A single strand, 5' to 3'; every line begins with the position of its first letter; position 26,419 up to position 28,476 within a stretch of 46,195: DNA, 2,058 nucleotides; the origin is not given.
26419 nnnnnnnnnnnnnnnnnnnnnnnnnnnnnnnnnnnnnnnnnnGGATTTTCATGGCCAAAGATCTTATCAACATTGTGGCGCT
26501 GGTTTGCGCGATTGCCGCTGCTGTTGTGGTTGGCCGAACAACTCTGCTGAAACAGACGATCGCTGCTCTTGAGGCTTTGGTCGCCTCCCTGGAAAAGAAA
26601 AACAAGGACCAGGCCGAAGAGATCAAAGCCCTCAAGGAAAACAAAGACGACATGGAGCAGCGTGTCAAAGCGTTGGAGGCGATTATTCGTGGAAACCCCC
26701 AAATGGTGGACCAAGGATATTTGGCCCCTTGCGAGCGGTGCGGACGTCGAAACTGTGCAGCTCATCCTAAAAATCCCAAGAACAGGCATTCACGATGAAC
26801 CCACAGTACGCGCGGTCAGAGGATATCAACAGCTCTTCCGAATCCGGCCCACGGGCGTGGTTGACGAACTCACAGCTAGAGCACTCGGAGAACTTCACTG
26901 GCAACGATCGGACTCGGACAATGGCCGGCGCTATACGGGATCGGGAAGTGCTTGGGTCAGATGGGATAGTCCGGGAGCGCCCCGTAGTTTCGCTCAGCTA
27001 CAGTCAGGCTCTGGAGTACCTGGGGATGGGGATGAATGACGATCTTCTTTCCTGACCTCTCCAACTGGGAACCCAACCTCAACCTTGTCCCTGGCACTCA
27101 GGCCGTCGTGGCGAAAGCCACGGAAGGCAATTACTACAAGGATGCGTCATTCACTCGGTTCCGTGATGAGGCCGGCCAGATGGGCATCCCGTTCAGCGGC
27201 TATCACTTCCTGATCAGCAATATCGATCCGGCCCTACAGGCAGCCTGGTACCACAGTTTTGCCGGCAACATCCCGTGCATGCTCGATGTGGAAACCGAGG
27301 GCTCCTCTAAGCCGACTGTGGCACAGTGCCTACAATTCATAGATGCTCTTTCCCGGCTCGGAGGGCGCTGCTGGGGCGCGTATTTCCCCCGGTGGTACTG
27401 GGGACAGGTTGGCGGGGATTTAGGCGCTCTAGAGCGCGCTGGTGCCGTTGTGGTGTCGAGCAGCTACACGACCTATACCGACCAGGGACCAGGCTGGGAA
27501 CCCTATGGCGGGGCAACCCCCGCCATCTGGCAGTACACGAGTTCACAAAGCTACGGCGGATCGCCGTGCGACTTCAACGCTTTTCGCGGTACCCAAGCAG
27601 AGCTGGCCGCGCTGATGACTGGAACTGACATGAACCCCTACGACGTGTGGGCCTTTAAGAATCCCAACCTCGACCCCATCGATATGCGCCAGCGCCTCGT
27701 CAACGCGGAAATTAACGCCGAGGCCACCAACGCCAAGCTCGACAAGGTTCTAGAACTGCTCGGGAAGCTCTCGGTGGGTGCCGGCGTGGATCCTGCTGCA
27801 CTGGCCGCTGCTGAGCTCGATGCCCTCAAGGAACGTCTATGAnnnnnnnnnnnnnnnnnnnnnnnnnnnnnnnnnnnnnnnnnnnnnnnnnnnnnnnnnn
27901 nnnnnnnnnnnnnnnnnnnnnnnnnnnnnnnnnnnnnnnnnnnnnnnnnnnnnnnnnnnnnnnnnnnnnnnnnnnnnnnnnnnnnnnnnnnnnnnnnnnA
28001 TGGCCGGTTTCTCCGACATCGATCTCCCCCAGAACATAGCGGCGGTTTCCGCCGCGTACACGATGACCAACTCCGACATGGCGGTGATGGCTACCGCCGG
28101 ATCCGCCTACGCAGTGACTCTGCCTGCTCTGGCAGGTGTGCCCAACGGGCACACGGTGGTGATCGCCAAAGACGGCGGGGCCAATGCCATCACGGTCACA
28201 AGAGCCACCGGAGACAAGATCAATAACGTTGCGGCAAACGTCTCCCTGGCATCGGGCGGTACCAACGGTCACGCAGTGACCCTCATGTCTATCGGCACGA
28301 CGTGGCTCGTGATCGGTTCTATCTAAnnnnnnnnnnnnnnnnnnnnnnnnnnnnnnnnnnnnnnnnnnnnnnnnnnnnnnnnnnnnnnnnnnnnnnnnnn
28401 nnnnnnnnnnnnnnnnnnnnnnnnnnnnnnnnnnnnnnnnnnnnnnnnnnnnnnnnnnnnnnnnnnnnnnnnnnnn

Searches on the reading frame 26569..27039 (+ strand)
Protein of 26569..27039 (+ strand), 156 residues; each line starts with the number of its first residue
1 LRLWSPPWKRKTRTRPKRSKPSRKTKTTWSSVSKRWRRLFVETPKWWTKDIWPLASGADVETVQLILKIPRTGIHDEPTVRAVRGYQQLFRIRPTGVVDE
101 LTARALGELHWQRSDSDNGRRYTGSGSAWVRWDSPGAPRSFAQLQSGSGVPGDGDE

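Call 43: search_protein_families(library=pfam, proteins=[window:26569-27039:+], max_evalue=0.01)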
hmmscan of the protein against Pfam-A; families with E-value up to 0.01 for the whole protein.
window:26569-27039:+ (156 aa): 1 family
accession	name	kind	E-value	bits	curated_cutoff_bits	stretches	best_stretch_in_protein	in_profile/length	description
PF01471.23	PG_binding_1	-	1.1e-08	35.6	23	1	68-106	19-57/57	Putative peptidoglycan binding domain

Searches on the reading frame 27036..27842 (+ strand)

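Call 43: search_protein_families(library=pfam, proteins=[window:27036-27842:+], max_evalue=0.01)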
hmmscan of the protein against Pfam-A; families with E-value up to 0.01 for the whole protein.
window:27036-27842:+ (268 aa): 1 family
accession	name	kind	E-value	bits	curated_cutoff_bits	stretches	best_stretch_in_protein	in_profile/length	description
PF01183.26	Glyco_hydro_25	-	2.4e-16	61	27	1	19-175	18-179/180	Glycosyl hydrolases family 25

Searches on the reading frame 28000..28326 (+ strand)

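Call 43: search_protein_families(library=pfam, proteins=[window:28000-28326:+], max_evalue=0.01)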
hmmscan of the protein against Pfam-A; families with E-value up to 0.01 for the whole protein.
window:28000-28326:+ (108 aa): 1 family
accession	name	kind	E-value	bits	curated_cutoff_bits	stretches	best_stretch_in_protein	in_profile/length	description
PF20578.4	aBig_2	-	0.0052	17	27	0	61-96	5-40/89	Atrophied bacterial Ig domain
